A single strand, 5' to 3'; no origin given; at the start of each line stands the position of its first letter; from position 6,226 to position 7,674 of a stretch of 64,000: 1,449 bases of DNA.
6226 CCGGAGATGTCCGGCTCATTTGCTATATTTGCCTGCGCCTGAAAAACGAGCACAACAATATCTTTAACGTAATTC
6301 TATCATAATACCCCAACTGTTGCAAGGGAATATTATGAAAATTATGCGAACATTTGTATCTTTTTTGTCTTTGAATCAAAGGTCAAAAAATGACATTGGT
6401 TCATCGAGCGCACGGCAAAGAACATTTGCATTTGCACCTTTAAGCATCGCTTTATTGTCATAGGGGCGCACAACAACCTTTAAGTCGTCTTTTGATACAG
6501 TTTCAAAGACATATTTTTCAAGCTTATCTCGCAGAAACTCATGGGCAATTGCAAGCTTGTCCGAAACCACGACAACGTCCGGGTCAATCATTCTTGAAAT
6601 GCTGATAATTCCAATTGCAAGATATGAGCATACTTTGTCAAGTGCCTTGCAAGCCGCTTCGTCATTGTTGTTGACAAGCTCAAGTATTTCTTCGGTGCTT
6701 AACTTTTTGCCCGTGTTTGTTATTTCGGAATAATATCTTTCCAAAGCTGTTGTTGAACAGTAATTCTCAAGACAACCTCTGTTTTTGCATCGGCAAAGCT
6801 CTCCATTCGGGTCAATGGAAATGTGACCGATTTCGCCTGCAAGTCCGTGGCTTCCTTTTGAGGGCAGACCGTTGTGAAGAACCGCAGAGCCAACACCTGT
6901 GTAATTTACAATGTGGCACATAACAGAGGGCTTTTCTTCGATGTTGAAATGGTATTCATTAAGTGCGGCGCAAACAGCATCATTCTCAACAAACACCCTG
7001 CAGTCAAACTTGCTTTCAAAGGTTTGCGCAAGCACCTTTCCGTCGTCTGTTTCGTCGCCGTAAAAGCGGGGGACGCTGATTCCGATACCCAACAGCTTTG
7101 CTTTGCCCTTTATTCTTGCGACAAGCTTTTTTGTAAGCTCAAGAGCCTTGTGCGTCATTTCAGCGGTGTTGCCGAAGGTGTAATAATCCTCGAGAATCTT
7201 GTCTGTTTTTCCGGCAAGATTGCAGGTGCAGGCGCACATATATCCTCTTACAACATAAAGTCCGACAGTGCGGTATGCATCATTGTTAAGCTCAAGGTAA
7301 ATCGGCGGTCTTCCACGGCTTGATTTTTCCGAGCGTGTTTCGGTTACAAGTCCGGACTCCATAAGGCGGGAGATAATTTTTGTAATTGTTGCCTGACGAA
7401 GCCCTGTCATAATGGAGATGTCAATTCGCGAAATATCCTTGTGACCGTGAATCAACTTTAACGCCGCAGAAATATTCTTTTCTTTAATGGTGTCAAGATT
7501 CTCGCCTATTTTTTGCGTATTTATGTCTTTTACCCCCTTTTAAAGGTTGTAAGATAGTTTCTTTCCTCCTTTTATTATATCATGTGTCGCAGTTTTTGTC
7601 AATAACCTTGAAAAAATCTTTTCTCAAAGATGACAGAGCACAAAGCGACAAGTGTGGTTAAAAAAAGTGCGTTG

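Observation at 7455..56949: Window-wide pattern: four genes appear to initiate at non-canonical codons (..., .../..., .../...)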

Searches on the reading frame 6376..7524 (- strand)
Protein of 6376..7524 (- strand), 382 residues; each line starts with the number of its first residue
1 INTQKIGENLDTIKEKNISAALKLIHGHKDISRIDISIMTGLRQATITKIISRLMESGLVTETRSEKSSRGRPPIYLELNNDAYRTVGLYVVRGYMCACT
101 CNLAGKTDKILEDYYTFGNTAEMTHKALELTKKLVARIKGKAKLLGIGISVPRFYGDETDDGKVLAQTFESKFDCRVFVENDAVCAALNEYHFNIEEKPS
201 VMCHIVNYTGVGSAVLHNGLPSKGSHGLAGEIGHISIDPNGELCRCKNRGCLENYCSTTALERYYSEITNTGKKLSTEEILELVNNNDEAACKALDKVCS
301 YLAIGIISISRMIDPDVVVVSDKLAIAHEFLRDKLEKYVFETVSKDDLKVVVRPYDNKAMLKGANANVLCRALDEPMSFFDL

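Call 10: search_protein_families(library=ncbifam, proteins=[window:6376-7524:-], max_evalue=0.001)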
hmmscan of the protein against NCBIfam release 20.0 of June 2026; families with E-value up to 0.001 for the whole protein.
window:6376-7524:- (382 aa): 15 families
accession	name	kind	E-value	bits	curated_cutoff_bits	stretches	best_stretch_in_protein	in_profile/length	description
NF047937.1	TransRegNagC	equivalog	1.4e-39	136.5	650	1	8-353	3-369/399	DNA-binding transcriptional regulator NagC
NF049930.1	TransRegMlc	equivalog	2.8e-34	119.1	530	1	9-364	9-386/405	sugar metabolism global transcriptional regulator Mlc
NF003461.0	PRK05082.1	subfamily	1.3e-27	96.9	283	1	165-365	88-283/291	N-acetylmannosamine kinase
TIGR00744.1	ROK_glcA_fam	subfamily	3.2e-27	95.6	260.35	1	163-364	87-304/318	ROK family glucokinase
NF007251.0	PRK09698.1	equivalog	1.9e-25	89.7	253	1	160-364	93-292/304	allose kinase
NF009835.0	PRK13310.1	equivalog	1.6e-24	86.8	380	1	161-337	84-267/303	N-acetylglucosamine kinase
NF047821.1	NactlManKinNanK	equivalog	1.2e-21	77.6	450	1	174-365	97-283/288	N-acetylmannosamine kinase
NF007108.0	PRK09557.1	equivalog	1.4e-19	70.6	443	1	162-342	86-276/303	fructokinase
NF045551.1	GK_Pyrobac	equivalog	1.1e-18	67.6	500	1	172-329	85-240/294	ATP-dependent glucokinase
NF042998.1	bglucokin_BglK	equivalog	2.6e-12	46.6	550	1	166-336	87-256/291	beta-glucoside kinase BglK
NF009836.0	PRK13311.1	equivalog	3.4e-09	36.3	551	1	173-308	96-239/256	N-acetyl-D-glucosamine kinase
NF053756.1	MreA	equivalog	3.3e-08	33.3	100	1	15-82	16-83/110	MreA family transcriptional regulator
NF040939.2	trans_reg_lrs14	equivalog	1.2e-07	31.7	90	1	13-76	19-82/103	Lrs14 family HTH-type transcriptional regulator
NF053606.1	Sta1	subfamily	1.7e-05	24.8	80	1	14-74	19-78/100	Sta1 family transcriptional regulator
NF053777.1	Saro0803TransReg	equivalog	0.00018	21.2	200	1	15-70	37-91/140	Saro_0803 family transcriptional regulator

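Call 11: search_protein_families(library=pfam, proteins=[window:6376-7524:-], max_evalue=0.001)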
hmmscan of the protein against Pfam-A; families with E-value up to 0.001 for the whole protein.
window:6376-7524:- (382 aa): 3 families
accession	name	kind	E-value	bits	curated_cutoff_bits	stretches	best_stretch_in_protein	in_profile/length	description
PF00480.26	ROK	-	1.1e-47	163.5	22.9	1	161-366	84-289/294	ROK family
PF01047.28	MarR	-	2.2e-05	24.7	24.6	1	21-70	8-57/59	MarR family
PF12802.13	MarR_2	-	0.0008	20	27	0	22-70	11-60/61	MarR family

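Call 37: list_cluster_members(proteins=[window:6376-7455:-, window:41449-42465:+, window:56425-56910:-, window:50933-51262:+, window:62309-63163:-])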
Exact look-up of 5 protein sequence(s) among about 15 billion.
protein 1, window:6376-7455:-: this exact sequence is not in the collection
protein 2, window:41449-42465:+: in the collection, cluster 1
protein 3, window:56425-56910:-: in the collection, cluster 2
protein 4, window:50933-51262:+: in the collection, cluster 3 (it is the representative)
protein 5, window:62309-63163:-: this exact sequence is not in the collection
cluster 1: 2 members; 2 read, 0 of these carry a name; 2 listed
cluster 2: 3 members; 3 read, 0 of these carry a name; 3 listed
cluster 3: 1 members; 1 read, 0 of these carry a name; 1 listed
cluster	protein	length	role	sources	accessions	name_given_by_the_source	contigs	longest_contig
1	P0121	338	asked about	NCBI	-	-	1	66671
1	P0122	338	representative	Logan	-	-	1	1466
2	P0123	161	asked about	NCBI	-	-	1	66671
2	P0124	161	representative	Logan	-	-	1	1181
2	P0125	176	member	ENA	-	-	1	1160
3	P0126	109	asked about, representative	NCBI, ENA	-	-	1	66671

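Call 38: find_encoding_contigs(protein=P0122, flank=1500)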
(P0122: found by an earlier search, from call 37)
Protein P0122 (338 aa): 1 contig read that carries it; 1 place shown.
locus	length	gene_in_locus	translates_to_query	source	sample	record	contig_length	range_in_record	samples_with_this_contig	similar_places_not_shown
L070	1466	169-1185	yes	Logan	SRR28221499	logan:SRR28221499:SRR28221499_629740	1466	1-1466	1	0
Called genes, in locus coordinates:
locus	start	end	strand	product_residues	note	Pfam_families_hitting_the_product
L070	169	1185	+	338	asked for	PF01594:AI-2E_transport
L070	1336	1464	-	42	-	?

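Call 39: find_encoding_contigs(protein=P0124, flank=1500)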
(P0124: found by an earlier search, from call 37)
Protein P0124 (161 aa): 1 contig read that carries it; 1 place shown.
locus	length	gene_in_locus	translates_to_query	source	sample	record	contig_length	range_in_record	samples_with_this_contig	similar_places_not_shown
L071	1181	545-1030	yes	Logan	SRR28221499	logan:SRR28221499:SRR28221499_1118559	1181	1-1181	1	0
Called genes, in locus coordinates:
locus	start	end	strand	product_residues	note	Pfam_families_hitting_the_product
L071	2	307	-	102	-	?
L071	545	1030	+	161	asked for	-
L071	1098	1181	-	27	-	?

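Call 40: find_encoding_contigs(protein=P0125, flank=1500)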
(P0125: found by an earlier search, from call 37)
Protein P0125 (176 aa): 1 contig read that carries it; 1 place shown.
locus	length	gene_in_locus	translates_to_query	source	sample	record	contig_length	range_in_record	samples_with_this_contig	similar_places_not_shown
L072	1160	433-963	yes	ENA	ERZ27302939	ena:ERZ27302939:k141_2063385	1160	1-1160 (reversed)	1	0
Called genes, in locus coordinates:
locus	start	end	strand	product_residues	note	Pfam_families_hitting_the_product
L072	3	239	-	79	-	?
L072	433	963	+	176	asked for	-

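Call 49: list_cluster_members(proteins=[window:6376-7410:-, window:6376-7362:-, window:6376-7239:-, window:6376-7158:-])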
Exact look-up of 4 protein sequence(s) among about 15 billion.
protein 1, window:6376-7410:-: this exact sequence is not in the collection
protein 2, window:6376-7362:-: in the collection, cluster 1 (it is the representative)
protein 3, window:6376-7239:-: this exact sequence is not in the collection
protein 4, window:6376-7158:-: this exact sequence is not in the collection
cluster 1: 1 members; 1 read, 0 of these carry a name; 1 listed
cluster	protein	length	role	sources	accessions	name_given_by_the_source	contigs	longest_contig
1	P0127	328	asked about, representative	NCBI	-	-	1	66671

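Call 74: find_homologous_proteins(query=window:6376-7524:-, max_evalue=1e-60)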
Query window:6376-7524:- (382 aa): 4 proteins with E <= 1e-60 among 5615 candidates.
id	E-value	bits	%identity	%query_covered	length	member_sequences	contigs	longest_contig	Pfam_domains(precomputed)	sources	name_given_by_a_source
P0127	2.5e-218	743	100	86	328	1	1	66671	PF00480.27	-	-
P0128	2.2e-110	387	50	98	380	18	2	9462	PF00480.27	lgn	-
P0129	2.2e-109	384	50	98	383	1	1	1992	PF00480.27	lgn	-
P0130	1.1e-107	378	48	99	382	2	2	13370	PF00480.27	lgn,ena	-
